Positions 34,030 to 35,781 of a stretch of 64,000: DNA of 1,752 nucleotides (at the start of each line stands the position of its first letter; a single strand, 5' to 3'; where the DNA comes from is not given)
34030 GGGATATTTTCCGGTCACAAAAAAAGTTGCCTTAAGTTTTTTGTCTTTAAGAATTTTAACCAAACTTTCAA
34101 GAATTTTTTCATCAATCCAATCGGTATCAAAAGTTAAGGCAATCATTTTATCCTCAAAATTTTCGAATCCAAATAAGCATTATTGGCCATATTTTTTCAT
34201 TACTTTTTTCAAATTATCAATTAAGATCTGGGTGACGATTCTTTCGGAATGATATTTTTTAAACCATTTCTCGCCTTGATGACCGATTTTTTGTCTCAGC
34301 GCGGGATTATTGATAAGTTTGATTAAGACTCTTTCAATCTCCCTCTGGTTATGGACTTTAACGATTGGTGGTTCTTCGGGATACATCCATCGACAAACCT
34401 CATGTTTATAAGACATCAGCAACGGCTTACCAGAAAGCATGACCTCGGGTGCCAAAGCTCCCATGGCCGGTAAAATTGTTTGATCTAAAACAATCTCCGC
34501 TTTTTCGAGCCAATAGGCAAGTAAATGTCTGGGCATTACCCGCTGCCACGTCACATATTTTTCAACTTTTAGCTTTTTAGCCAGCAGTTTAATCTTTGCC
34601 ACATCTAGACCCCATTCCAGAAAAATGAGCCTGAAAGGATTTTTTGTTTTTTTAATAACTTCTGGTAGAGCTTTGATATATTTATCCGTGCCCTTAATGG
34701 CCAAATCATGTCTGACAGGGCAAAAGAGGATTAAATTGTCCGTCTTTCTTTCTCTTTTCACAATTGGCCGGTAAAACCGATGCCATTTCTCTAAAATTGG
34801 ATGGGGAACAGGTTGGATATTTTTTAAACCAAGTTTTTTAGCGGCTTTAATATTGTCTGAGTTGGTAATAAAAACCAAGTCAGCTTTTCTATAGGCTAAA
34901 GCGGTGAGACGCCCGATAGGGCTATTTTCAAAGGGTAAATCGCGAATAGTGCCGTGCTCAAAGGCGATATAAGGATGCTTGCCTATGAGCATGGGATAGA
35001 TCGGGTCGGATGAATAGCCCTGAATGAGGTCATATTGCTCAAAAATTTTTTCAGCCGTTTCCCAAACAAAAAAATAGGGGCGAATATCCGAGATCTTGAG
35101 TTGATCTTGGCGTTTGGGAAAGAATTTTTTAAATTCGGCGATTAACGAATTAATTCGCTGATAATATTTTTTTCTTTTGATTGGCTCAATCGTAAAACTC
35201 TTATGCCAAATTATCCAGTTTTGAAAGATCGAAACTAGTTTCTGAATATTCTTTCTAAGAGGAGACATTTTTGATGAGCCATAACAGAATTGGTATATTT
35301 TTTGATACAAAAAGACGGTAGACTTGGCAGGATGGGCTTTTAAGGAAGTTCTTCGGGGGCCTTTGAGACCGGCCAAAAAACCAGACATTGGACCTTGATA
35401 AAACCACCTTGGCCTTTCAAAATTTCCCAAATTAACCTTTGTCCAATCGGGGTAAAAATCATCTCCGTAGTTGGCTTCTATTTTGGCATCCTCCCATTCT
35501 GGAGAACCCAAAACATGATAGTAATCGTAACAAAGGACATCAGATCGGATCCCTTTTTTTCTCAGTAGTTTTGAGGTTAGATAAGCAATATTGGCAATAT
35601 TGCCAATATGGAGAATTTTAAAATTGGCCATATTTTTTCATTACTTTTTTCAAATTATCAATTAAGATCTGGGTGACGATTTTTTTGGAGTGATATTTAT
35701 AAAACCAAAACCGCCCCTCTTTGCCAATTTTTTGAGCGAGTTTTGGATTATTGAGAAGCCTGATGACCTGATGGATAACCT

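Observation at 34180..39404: Tandem array of three 'HIGNIAN' GT4-like paralogs showing concerted evolution (identical 3' tails, shared 5' palindrome)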

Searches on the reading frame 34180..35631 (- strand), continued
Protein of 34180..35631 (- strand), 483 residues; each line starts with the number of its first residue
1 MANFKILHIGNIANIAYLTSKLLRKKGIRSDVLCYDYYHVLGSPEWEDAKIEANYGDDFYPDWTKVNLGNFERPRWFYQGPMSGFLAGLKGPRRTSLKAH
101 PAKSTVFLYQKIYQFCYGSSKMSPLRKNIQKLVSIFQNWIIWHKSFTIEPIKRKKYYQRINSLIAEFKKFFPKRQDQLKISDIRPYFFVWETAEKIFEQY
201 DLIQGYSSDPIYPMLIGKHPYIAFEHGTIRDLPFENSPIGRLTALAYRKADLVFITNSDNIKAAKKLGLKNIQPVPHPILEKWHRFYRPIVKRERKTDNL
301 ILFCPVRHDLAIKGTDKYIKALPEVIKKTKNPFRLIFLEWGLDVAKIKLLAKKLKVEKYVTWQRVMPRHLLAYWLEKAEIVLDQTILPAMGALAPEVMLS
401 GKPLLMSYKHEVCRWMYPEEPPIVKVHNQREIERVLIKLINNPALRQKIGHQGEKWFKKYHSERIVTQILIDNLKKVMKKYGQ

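Call 43: find_encoding_contigs(protein=P0007, flank=10000, max_places=2)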
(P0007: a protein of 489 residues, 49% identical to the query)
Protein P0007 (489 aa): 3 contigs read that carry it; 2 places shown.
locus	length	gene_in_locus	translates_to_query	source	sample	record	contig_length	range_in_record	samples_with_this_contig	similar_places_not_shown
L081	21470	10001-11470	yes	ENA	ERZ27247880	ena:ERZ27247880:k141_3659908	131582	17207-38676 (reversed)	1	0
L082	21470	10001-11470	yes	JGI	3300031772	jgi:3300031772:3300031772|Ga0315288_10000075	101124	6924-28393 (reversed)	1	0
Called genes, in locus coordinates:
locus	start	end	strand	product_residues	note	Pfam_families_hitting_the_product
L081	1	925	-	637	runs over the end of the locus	PF13522:GATase_6, PF13537:GATase_7, PF00733:Asn_synthase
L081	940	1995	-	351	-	-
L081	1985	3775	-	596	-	PF13522:GATase_6, PF12481:DUF3700 (weak), PF13537:GATase_7, PF00733:Asn_synthase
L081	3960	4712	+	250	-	PF01061:ABC2_membrane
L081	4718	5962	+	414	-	PF00005:ABC_tran, PF13304:AAA_21 (faint), PF14524:Wzt_C (weak)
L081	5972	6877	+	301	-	PF01209:Ubie_methyltran, PF03141:Methyltransf_29 (weak), PF13489:Methyltransf_23, PF07021:MetW, PF13847:Methyltransf_31, PF08241:Methyltransf_11, PF08242:Methyltransf_12, PF13649:Methyltransf_25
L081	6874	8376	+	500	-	PF00534:Glycos_transf_1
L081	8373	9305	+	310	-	PF00551:Formyl_trans_N, PF02911:Formyl_trans_C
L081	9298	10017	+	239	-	PF01522:Polysacc_deac_1 (weak), PF22537:WbmS-like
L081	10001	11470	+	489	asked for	PF00534:Glycos_transf_1, PF13692:Glyco_trans_1_4 (weak)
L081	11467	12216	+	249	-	PF01522:Polysacc_deac_1 (faint)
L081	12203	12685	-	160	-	PF00583:Acetyltransf_1, PF13673:Acetyltransf_10, PF13508:Acetyltransf_7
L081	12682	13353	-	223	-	PF08889:WbqC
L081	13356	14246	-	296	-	PF05175:MTS, PF01728:FtsJ (weak), PF13489:Methyltransf_23, PF08003:Methyltransf_9 (weak), PF13847:Methyltransf_31, PF08241:Methyltransf_11, PF08242:Methyltransf_12, PF13649:Methyltransf_25, +1 more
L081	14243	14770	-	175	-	PF25087:GMPPB_C (faint), PF00132:Hexapep (weak), PF14602:Hexapep_2 (weak)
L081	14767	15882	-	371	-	PF00155:Aminotran_1_2 (weak), PF01041:DegT_DnrJ_EryC1, PF00266:Aminotran_5 (weak)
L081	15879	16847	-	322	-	PF01073:3Beta_HSD, PF01370:Epimerase, PF02719:Polysacc_synt_2, PF04321:RmlD_sub_bind, PF16363:GDP_Man_Dehyd, PF07993:NAD_binding_4 (weak)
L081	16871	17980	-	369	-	PF00155:Aminotran_1_2, PF01041:DegT_DnrJ_EryC1, PF00266:Aminotran_5 (weak), PF01212:Beta_elim_lyase, PF01053:Cys_Met_Meta_PP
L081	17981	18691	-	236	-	PF01209:Ubie_methyltran, PF13489:Methyltransf_23, PF05148:Methyltransf_8 (weak), PF13649:Methyltransf_25, PF13847:Methyltransf_31, PF08241:Methyltransf_11, PF08242:Methyltransf_12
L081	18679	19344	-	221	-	PF25084:LbH_EIF2B, PF25087:GMPPB_C (weak), PF14602:Hexapep_2 (faint), PF00132:Hexapep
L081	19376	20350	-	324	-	PF01408:GFO_IDH_MocA, PF22725:GFO_IDH_MocA_C3, PF02894:GFO_IDH_MocA_C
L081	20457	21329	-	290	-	PF00892:EamA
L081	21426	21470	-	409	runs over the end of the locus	-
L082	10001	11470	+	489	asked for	PF00534:Glycos_transf_1, PF13692:Glyco_trans_1_4 (weak)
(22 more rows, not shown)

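Call 44: find_encoding_contigs(protein=P0002, flank=10000, max_places=2)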
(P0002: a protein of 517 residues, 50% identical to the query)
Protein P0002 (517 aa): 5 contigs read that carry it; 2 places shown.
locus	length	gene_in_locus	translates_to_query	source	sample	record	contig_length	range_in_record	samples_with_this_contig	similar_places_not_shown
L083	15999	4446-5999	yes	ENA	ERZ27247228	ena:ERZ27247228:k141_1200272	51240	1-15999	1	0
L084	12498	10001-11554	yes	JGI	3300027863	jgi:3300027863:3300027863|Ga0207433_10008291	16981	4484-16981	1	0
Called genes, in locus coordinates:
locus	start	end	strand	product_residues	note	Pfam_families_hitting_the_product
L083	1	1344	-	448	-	?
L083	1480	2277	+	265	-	PF01061:ABC2_membrane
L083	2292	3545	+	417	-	PF00005:ABC_tran, PF13304:AAA_21 (faint), PF14524:Wzt_C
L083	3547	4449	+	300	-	PF01209:Ubie_methyltran, PF03141:Methyltransf_29 (weak), PF13489:Methyltransf_23, PF07021:MetW, PF13847:Methyltransf_31, PF08241:Methyltransf_11, PF08242:Methyltransf_12, PF13649:Methyltransf_25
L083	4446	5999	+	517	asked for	PF00534:Glycos_transf_1, PF13692:Glyco_trans_1_4 (weak)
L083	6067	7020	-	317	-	PF00535:Glycos_transf_2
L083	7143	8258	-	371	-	PF00155:Aminotran_1_2 (faint), PF01041:DegT_DnrJ_EryC1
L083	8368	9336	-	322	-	PF01073:3Beta_HSD, PF01370:Epimerase, PF02719:Polysacc_synt_2, PF04321:RmlD_sub_bind, PF07993:NAD_binding_4 (faint), PF16363:GDP_Man_Dehyd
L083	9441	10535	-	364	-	PF01041:DegT_DnrJ_EryC1, PF00266:Aminotran_5 (weak), PF01053:Cys_Met_Meta_PP, PF01212:Beta_elim_lyase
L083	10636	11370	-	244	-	PF01209:Ubie_methyltran, PF13489:Methyltransf_23 (weak), PF13847:Methyltransf_31, PF08241:Methyltransf_11, PF08242:Methyltransf_12, PF13649:Methyltransf_25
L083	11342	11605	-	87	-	-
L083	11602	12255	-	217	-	PF25084:LbH_EIF2B, PF00132:Hexapep, PF25087:GMPPB_C (weak), PF00132:Hexapep, PF14602:Hexapep_2 (weak)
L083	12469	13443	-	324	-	PF01408:GFO_IDH_MocA, PF22725:GFO_IDH_MocA_C3, PF02894:GFO_IDH_MocA_C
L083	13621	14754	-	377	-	-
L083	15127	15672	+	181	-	PF01797:Y1_Tnp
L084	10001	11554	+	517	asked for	PF00534:Glycos_transf_1, PF13692:Glyco_trans_1_4 (weak)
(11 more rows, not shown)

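Call 57: list_cluster_members(proteins=[P0001, P0004, P0007, P0019])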
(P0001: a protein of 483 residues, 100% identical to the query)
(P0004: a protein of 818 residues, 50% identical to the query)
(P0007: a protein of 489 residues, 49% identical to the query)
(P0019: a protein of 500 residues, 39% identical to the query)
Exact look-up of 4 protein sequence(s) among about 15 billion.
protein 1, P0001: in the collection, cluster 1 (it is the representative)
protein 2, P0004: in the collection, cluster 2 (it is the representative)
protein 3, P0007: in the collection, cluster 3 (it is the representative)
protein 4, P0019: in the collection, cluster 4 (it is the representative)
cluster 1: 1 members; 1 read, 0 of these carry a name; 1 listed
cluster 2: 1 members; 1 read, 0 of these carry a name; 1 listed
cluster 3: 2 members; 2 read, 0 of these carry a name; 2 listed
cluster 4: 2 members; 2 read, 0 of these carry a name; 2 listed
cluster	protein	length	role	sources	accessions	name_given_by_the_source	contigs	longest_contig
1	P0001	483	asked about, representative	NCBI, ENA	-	-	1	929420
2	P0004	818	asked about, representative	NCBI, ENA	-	-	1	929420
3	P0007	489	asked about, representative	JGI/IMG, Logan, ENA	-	-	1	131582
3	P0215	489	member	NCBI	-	-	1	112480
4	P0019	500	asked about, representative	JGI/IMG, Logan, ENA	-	-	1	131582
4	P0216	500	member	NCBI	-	-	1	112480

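Call 64: search_dna_similar(query=window:34180-35631:-, collection=plasmids, mode=protein, max_evalue=1e-10, max_rows=15)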
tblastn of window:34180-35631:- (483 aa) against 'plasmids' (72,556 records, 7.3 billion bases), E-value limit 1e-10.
No match.

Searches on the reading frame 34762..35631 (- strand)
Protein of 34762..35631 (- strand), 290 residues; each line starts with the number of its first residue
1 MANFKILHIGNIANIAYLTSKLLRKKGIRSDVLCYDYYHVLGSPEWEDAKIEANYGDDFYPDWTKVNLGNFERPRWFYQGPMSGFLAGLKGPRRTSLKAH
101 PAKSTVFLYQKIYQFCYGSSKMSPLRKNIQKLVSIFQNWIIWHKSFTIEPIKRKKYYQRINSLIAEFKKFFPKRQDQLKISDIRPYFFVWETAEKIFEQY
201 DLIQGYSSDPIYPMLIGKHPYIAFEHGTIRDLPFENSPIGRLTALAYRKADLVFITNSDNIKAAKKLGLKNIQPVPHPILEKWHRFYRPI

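Call 60: search_protein_representatives(protein=window:34762-35631:-)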
Query: 290 residues. Proteins with E-value up to 0.001 (for the whole library): 889; up to 1e-10: 699; up to 1e-30: 370. The best 150 are listed.
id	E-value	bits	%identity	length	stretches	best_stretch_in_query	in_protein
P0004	5.7e-85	301.6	58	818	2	114-284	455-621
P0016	7.2e-84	297.9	50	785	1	2-287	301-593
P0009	2.0e-79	283.4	52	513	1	4-287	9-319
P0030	2.9e-72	259.9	49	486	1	4-280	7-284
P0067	7.4e-68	245.4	55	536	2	158-284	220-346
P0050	2.6e-64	233.7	53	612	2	159-285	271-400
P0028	3.3e-64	233.4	52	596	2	156-285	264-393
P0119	3.9e-64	233.2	48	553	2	149-289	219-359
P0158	8.0e-64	232.1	54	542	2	156-267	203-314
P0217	1.1e-63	231.7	52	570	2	153-283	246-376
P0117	1.2e-63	231.6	50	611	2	125-275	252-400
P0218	4.9e-63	229.5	45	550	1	5-281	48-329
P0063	5.8e-62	226.0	43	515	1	5-282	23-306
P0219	1.5e-61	224.6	48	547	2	111-272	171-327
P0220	1.7e-61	224.5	51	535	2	154-284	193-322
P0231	2.3e-58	214.2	47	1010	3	151-281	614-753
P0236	2.1e-57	211.1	49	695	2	156-284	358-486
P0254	3.8e-55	203.7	47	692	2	156-283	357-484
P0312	2.5e-50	187.8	46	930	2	163-278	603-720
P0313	3.1e-50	187.5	48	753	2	5-89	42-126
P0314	3.1e-50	187.5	47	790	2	5-84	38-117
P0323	1.4e-49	185.4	39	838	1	4-281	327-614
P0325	1.8e-49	185.0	46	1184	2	178-284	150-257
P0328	2.2e-49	184.7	51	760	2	4-83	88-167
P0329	2.3e-49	184.7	49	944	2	159-284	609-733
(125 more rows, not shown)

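Call 61: search_protein_families(library=pfam, proteins=[P0323, P0231, P0312, P0329, P0325, P0314, P0313, P0328, P0236, P0254], max_evalue=0.00001)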
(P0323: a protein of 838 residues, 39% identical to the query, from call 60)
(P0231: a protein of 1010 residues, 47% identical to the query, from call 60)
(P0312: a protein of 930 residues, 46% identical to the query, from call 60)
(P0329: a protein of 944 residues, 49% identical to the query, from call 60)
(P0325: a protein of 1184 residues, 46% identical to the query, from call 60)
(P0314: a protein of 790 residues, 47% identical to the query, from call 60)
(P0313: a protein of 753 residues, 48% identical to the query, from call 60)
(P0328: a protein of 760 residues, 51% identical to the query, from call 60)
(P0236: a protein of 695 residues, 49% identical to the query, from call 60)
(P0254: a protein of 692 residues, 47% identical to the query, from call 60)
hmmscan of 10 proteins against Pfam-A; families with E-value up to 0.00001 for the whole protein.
P0323 (838 aa): 5 families
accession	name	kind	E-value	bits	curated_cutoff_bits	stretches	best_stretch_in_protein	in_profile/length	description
PF13649.12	Methyltransf_25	-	1.2e-14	55.2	27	1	50-143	1-97/97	Methyltransferase domain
PF08241.18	Methyltransf_11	-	1.2e-13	52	21.2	1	51-146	1-94/95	Methyltransferase domain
PF13847.12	Methyltransf_31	-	1.2e-08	35.2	27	1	46-153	3-115/145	Methyltransferase domain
PF08242.18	Methyltransf_12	-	2.9e-08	34.8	30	1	51-143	1-96/98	Methyltransferase domain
PF01209.24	Ubie_methyltran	-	6e-06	26.2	20.1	0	29-151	32-155/233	ubiE/COQ5 methyltransferase family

P0231 (1010 aa): 3 families
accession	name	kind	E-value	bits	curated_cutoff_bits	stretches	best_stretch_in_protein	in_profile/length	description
PF13692.12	Glyco_trans_1_4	-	6.1e-11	43.2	27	1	777-887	4-110/142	Glycosyl transferases group 1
PF00534.26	Glycos_transf_1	-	2.8e-08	34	26.4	1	787-913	27-154/172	Glycosyl transferases group 1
PF13524.12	Glyco_trans_1_2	-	5.4e-06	26.9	25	0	869-937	67-135/144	Glycosyl transferase-like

P0312 (930 aa): 8 families
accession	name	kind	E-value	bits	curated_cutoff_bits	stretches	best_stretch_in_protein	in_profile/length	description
PF08241.18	Methyltransf_11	-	9.1e-22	78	21.2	1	109-203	1-95/95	Methyltransferase domain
PF13649.12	Methyltransf_25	-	1.3e-20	74.3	27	1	109-199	2-97/97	Methyltransferase domain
PF08242.18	Methyltransf_12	-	1e-16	61.9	30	1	109-201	1-98/98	Methyltransferase domain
PF13847.12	Methyltransf_31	-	2.4e-15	56.9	27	1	107-215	6-124/145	Methyltransferase domain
PF13489.12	Methyltransf_23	-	1.2e-14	54.8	27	1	100-216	18-129/164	Methyltransferase domain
PF00534.26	Glycos_transf_1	-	4.3e-11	43.1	26.4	1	762-905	27-172/172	Glycosyl transferases group 1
PF13692.12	Glyco_trans_1_4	-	1.1e-09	39.2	27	1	761-891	13-142/142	Glycosyl transferases group 1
PF01209.24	Ubie_methyltran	-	1.7e-07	31.3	20.1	1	107-208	50-156/233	ubiE/COQ5 methyltransferase family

P0329 (944 aa): 4 families
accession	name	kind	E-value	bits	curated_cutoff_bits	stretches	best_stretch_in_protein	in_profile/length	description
PF00534.26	Glycos_transf_1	-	1.9e-27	96.3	26.4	2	225-382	10-164/172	Glycosyl transferases group 1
PF13692.12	Glyco_trans_1_4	-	1.4e-24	87.4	27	2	231-371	2-137/142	Glycosyl transferases group 1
PF13439.12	Glyco_transf_4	-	2e-13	51.1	28.5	1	20-202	6-164/170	Glycosyltransferase Family 4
PF13579.12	Glyco_trans_4_4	-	5.2e-09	37.1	29.7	1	20-200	5-155/158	Glycosyl transferase 4-like domain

P0325 (1184 aa): 3 families
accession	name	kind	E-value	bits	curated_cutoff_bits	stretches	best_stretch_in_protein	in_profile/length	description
PF08241.18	Methyltransf_11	-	6.1e-15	56.1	21.2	1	1032-1118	1-95/95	Methyltransferase domain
PF13489.12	Methyltransf_23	-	2.1e-08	34.5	27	1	1028-1118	23-116/164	Methyltransferase domain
PF13649.12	Methyltransf_25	-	7e-08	33.5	27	1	1032-1114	2-97/97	Methyltransferase domain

P0314 (790 aa): 0 families

P0313 (753 aa): 0 families

P0328 (760 aa): 1 family
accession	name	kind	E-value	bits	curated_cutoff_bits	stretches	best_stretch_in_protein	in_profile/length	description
PF00534.26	Glycos_transf_1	-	1e-06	28.8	26.4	1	560-702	24-168/172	Glycosyl transferases group 1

P0236 (695 aa): 1 family
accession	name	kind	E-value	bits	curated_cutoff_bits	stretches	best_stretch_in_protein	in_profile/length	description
PF00534.26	Glycos_transf_1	-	5.8e-06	26.4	26.4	0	514-609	26-122/172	Glycosyl transferases group 1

P0254 (692 aa): 0 families
